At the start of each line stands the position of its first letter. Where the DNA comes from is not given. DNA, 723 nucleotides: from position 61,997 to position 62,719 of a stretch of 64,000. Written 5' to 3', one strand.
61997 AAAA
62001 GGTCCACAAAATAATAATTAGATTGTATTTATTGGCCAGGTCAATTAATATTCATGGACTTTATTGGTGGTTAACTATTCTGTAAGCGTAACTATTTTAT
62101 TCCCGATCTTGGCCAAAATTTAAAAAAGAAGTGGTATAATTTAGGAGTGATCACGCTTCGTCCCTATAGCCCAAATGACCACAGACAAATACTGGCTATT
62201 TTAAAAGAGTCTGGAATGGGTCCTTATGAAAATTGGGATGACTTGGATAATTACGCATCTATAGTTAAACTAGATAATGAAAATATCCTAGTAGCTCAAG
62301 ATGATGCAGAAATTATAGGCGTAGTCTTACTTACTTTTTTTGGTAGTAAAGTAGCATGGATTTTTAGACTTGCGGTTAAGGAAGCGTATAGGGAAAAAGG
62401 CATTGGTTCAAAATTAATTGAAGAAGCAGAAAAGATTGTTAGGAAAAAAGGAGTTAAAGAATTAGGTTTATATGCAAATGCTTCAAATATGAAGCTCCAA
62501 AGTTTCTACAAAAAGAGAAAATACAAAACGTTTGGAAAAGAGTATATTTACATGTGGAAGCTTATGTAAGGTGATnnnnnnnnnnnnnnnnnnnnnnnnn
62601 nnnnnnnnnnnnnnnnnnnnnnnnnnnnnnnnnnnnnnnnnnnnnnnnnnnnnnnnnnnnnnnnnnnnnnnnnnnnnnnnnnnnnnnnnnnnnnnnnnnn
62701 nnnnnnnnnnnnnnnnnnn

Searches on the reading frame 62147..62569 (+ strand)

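Call 38: search_protein_families(library=pfam, proteins=[window:62147-62569:+], max_evalue=0.001)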
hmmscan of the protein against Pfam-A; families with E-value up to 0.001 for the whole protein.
window:62147-62569:+ (140 aa): 8 families
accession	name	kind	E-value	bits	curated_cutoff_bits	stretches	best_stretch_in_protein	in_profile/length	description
PF00583.31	Acetyltransf_1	-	2e-18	67.2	20.7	1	28-124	14-114/116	Acetyltransferase (GNAT) family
PF13508.13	Acetyltransf_7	-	8e-15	55.4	27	1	44-127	2-83/84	Acetyltransferase (GNAT) domain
PF13673.13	Acetyltransf_10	-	4e-11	43.4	23.6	1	43-132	29-113/128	Acetyltransferase (GNAT) domain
PF13527.13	Acetyltransf_9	-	9.7e-06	26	25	1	4-126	2-124/127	Acetyltransferase (GNAT) domain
PF23209.2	IDM1_C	-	3.8e-05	24.2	33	1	49-115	37-103/140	Increased DNA methylation 1, C-terminal domain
PF12568.14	PanZ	-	0.00043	20.2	22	1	35-97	29-89/128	Acetyltransferase (GNAT) domain, PanZ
PF14542.12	Acetyltransf_CG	-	0.00051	20.5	30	1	57-104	12-59/80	GCN5-related N-acetyl-transferase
PF08445.16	FR47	-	0.00062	20.1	22.1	1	68-128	20-79/86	FR47-like protein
